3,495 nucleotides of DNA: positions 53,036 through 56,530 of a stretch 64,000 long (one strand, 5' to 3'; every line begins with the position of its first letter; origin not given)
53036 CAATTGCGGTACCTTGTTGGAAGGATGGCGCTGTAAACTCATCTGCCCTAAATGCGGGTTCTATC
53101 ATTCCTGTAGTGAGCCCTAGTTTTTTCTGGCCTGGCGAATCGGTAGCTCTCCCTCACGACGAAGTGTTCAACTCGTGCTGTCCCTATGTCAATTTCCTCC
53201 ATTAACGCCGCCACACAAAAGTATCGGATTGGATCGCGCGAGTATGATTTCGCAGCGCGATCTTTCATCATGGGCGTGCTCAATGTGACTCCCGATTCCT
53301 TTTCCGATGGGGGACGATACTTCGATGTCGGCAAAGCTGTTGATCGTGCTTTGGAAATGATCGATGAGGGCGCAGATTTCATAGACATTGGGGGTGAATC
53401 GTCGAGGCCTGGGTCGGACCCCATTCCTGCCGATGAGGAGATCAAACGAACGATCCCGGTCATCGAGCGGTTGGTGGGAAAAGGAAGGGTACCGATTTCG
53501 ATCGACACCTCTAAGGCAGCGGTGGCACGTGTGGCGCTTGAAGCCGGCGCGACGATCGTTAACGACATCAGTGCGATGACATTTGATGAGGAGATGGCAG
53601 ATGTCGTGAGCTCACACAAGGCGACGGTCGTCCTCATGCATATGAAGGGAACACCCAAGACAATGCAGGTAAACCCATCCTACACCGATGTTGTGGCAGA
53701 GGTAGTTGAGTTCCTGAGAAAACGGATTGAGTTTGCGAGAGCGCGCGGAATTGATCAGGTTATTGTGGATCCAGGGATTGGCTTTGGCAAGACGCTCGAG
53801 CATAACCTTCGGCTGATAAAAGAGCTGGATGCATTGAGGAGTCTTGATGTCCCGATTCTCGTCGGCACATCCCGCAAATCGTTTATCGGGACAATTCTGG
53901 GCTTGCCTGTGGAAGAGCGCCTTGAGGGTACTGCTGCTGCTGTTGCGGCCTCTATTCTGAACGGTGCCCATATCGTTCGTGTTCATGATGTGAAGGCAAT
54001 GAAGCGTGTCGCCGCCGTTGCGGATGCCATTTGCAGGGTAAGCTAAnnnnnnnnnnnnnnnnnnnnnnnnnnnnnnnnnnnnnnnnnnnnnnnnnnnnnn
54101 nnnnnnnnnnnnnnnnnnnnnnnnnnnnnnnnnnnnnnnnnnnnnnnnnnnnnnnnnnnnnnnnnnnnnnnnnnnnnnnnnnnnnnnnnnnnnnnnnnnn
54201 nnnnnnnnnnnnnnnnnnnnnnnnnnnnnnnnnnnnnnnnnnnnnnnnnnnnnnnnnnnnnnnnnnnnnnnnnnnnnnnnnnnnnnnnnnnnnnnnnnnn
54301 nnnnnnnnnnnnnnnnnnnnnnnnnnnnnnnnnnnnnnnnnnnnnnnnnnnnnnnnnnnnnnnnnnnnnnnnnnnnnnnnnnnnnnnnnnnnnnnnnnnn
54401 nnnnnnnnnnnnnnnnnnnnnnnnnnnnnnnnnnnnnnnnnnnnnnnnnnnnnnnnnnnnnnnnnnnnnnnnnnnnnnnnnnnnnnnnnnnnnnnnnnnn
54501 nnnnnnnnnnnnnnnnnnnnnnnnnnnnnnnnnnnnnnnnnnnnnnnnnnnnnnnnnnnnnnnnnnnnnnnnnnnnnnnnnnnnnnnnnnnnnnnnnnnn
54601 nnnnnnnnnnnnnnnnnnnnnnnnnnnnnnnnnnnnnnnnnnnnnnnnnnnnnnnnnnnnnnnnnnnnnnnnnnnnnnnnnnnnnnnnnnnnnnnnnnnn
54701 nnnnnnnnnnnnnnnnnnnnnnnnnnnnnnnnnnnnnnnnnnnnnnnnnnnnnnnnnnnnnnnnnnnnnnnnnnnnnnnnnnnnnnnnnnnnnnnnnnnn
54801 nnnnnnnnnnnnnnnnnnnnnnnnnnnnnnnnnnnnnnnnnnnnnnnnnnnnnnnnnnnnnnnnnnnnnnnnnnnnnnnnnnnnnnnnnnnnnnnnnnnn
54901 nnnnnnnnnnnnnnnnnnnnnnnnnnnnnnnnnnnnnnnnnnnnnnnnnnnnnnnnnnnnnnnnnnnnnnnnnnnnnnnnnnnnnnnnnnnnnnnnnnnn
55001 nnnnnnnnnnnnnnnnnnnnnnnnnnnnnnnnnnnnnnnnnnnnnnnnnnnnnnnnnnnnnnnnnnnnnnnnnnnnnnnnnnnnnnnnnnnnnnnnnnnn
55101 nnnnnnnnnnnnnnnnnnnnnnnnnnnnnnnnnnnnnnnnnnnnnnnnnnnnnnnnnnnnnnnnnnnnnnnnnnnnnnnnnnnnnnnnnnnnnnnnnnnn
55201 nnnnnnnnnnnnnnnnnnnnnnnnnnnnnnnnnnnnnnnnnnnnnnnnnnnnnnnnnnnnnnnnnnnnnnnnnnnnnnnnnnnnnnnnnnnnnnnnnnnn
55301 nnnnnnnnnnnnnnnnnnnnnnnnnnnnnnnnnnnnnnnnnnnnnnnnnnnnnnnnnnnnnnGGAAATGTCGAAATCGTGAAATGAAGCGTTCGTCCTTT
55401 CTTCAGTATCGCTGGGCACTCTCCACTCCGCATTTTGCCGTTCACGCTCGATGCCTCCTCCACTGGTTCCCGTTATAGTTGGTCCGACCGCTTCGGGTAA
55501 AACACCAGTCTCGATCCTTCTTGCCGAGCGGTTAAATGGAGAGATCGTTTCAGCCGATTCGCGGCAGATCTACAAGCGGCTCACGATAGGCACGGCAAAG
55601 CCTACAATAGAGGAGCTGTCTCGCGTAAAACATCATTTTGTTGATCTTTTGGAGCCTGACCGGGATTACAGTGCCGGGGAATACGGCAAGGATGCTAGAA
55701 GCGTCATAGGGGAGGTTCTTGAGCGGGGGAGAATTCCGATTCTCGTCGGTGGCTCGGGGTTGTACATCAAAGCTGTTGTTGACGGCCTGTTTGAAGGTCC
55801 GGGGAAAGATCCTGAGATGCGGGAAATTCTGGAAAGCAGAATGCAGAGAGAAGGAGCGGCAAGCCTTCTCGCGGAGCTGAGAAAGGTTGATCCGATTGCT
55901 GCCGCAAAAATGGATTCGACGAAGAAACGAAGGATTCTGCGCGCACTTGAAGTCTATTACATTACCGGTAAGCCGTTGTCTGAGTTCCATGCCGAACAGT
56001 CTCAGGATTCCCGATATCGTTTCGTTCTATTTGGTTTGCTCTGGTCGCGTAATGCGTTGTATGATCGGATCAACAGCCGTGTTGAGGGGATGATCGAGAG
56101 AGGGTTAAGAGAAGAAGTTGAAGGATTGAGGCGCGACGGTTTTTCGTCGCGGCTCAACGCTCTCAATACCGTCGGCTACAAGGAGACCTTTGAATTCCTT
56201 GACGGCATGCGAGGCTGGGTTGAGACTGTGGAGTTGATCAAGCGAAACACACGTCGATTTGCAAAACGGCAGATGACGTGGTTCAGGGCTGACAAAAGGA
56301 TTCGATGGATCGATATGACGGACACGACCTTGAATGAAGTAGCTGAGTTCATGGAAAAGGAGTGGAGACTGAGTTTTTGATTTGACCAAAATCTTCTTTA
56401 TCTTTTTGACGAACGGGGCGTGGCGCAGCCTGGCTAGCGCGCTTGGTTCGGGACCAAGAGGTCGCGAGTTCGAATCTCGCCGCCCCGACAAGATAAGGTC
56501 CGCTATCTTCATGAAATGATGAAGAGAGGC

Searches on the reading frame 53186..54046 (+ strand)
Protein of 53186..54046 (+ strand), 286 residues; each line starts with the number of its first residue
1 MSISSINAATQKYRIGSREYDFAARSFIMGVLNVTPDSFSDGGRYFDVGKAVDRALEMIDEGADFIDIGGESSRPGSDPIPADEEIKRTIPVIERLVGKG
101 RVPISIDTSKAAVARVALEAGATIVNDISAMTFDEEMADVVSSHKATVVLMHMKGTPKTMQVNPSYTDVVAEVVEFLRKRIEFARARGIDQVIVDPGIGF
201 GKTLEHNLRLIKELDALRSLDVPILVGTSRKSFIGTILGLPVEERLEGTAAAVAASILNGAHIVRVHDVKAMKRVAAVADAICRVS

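Call 80: search_protein_families(library=pfam, proteins=[window:53186-54046:+], max_evalue=0.00001)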
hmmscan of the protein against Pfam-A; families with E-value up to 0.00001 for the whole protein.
window:53186-54046:+ (286 aa): 1 family
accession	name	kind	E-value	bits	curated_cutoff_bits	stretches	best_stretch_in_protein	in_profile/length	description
PF00809.28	Pterin_bind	-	5.9e-88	295.1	25.5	1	29-267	1-244/244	Pterin binding enzyme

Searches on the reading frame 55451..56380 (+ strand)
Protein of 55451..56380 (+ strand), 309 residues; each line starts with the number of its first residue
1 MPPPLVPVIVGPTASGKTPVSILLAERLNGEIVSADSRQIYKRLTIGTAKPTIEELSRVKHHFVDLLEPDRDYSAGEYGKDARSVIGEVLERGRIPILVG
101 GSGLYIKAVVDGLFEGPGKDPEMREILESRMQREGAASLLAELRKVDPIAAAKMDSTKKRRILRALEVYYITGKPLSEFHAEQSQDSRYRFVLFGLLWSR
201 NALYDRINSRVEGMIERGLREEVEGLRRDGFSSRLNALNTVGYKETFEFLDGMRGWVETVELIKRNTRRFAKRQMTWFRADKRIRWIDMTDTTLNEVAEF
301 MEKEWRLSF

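Call 80: search_protein_families(library=pfam, proteins=[window:55451-56380:+], max_evalue=0.00001)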
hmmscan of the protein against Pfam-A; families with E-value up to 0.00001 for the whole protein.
window:55451-56380:+ (309 aa): 2 families
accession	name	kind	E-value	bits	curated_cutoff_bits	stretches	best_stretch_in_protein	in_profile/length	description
PF01715.23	IPPT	-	1.5e-85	287.2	23.6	1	39-280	1-242/243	IPP transferase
PF01745.22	IPT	-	1.3e-07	31.7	20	1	7-65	4-62/233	Isopentenyl transferase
